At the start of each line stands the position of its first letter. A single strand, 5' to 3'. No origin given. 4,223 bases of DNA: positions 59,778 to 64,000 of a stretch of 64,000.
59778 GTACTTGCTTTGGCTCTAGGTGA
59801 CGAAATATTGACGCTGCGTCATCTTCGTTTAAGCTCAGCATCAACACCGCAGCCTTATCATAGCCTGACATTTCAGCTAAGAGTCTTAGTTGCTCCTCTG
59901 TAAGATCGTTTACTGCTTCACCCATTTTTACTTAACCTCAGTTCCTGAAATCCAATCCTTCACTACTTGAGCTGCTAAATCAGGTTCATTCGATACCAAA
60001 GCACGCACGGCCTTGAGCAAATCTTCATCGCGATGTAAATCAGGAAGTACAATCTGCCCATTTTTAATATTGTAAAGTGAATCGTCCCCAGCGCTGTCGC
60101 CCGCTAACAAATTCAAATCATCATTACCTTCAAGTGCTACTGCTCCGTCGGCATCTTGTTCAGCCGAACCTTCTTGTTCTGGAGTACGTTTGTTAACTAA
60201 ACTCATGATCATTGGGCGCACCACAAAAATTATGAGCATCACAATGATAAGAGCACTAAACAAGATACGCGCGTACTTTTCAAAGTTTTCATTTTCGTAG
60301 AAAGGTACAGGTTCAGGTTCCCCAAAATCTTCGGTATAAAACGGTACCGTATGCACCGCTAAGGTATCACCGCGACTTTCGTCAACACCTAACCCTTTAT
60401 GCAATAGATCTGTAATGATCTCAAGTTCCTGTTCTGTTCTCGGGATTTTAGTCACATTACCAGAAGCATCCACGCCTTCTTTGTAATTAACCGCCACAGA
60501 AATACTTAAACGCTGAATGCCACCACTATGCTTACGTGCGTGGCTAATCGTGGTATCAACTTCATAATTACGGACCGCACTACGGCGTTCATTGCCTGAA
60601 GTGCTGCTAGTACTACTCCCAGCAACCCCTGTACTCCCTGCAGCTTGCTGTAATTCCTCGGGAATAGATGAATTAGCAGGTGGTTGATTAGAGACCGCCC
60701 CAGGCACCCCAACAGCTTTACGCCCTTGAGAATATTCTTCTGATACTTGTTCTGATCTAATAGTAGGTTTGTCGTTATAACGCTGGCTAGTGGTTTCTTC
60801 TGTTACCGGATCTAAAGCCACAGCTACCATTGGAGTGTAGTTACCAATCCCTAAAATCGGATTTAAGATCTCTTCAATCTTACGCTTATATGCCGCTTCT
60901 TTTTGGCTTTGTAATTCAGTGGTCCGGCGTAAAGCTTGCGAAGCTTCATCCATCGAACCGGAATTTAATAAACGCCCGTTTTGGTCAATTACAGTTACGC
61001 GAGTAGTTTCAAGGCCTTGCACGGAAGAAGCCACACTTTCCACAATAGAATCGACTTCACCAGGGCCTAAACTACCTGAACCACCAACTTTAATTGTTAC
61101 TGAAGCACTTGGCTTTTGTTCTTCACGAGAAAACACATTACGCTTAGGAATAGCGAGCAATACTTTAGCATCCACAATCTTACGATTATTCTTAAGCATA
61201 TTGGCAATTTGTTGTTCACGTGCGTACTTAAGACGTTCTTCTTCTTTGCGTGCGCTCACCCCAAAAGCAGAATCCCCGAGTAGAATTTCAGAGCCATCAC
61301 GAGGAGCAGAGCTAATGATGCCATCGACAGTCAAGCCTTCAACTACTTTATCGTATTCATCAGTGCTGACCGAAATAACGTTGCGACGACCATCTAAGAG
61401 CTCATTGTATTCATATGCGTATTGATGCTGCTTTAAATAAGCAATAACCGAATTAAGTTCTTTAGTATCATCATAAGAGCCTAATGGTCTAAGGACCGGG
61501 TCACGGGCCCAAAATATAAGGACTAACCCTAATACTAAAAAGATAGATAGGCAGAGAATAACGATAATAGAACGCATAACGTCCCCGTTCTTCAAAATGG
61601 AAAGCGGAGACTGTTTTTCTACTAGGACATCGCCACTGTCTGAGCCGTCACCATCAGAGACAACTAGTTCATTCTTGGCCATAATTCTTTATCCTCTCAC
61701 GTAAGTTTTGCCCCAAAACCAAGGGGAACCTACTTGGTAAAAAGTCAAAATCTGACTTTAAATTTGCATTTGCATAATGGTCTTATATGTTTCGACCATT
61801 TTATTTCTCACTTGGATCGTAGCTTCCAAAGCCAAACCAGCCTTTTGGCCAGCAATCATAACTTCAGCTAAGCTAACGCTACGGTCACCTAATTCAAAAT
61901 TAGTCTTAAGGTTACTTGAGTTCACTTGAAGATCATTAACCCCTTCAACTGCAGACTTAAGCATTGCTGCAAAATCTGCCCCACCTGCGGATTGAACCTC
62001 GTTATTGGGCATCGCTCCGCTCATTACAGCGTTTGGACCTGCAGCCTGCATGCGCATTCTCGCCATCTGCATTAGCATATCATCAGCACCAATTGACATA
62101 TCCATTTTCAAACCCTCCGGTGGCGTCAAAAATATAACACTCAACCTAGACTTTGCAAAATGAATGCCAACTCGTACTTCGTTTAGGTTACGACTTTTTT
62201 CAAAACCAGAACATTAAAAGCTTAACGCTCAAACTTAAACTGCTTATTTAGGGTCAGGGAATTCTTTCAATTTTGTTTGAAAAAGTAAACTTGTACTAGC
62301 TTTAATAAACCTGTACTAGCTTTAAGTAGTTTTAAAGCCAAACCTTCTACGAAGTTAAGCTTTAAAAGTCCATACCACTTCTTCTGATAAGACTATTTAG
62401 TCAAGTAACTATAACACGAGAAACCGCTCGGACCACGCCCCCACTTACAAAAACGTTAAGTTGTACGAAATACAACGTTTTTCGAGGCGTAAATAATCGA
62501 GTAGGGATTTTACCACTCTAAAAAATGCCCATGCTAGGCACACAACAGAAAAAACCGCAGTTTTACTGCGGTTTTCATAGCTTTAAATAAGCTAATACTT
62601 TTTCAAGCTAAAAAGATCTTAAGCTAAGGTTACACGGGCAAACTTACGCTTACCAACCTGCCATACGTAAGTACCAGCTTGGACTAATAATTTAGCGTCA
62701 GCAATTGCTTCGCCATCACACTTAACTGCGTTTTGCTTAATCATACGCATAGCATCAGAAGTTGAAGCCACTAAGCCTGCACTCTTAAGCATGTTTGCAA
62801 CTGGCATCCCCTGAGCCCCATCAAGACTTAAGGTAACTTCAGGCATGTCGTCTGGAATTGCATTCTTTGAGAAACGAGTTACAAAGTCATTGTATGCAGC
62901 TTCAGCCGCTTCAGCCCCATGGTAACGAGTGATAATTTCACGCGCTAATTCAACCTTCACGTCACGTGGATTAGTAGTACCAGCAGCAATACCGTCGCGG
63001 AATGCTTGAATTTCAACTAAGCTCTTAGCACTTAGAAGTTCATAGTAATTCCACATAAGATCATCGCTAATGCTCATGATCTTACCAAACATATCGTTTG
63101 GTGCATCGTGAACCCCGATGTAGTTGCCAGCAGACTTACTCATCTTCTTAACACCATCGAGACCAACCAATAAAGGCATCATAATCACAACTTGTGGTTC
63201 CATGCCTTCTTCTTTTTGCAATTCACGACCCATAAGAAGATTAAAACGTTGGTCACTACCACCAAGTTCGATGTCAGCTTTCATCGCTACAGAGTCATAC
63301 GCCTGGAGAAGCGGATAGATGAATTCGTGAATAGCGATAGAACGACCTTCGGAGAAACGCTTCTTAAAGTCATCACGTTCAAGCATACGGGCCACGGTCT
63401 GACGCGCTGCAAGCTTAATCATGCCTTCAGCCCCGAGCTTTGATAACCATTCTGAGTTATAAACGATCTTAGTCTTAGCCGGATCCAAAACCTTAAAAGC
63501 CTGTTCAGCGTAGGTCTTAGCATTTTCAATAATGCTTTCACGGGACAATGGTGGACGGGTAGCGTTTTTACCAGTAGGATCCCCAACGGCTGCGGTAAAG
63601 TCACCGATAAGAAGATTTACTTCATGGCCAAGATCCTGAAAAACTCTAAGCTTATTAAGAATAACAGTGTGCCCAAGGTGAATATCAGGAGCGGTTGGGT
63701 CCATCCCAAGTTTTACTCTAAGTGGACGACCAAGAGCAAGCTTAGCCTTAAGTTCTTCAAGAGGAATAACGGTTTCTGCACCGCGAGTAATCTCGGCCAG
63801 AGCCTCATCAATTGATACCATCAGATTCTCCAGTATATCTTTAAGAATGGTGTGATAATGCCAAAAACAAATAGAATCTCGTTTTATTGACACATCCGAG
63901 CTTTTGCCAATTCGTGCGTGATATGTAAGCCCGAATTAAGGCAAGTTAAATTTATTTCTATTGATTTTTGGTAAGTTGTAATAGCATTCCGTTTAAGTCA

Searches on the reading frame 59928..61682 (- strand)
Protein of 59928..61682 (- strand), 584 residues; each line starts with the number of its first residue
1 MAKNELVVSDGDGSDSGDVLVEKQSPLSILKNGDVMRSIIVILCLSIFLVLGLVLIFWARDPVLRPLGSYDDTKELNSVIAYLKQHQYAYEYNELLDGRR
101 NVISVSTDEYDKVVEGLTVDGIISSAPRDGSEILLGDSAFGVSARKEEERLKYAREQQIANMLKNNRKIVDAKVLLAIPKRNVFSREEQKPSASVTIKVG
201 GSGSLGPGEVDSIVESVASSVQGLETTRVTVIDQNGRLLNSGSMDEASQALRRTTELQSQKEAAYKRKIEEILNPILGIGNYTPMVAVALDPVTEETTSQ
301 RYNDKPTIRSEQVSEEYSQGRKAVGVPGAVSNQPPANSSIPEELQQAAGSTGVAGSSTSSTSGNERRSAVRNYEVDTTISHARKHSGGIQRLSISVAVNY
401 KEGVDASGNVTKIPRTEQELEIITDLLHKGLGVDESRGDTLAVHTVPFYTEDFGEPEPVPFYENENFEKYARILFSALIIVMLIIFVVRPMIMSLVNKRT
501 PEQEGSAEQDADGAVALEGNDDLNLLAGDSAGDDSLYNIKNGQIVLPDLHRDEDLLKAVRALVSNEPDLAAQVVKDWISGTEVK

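Call 18: search_protein_families(library=ncbifam, proteins=[window:59928-61682:-], max_evalue=0.00001)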
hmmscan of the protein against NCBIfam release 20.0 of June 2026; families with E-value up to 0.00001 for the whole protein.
window:59928-61682:- (584 aa): 2 families
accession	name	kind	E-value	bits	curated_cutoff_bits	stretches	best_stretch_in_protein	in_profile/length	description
TIGR00206.1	fliF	equivalog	1.6e-59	202.3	129.75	1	23-579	9-552/555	flagellar basal-body MS-ring/collar protein FliF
TIGR02544.1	III_secr_YscJ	equivalog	2.4e-13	50.3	161.95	1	73-234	28-186/193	type III secretion system inner membrane ring lipoprotein SctJ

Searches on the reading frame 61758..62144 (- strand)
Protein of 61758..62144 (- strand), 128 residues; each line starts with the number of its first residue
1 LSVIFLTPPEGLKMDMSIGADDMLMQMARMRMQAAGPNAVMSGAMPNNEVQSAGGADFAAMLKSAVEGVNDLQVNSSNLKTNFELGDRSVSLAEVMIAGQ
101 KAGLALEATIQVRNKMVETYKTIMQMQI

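Call 15: search_protein_families(library=ncbifam, proteins=[window:61758-62144:-])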
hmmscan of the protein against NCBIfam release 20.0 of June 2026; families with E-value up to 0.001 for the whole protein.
window:61758-62144:- (128 aa): 2 families
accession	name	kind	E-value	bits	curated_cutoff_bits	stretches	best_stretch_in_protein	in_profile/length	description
TIGR00205.2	fliE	equivalog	2.2e-25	88.6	30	1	58-128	1-71/71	flagellar hook-basal body complex protein FliE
NF009371.0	PRK12729.1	equivalog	1.5e-09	38.5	145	1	57-124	57-124/127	flagellar hook-basal body protein FliE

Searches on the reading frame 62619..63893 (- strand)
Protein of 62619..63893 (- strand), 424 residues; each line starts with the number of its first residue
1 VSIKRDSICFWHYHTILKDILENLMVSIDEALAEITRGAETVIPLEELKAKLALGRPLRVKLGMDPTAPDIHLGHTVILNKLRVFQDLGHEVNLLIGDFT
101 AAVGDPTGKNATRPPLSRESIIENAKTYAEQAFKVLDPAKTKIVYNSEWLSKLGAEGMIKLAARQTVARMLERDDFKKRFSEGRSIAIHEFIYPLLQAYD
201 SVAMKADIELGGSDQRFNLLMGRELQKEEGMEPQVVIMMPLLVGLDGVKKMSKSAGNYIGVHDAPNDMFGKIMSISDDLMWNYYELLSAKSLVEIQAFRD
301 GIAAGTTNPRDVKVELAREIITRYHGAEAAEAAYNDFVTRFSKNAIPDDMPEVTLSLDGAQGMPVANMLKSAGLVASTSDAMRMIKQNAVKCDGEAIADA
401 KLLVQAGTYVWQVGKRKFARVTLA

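Call 18: search_protein_families(library=ncbifam, proteins=[window:62619-63893:-], max_evalue=0.00001)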
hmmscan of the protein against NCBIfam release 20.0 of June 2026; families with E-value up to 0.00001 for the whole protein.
window:62619-63893:- (424 aa): 4 families
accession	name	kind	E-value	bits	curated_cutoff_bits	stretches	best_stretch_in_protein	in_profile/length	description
TIGR00234.1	tyrS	equivalog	7.2e-116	387.6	113.8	1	31-422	7-404/406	tyrosine--tRNA ligase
NF006330.0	PRK08560.1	equivalog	2.3e-33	115.7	220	1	28-273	3-246/342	tyrosine--tRNA ligase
TIGR00233.1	trpS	equivalog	2.9e-13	49.8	176.75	1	61-276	6-219/328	tryptophan--tRNA ligase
NF008925.0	PRK12285.1-2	equivalog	2e-06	27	451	1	53-274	58-275/365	tryptophan--tRNA ligase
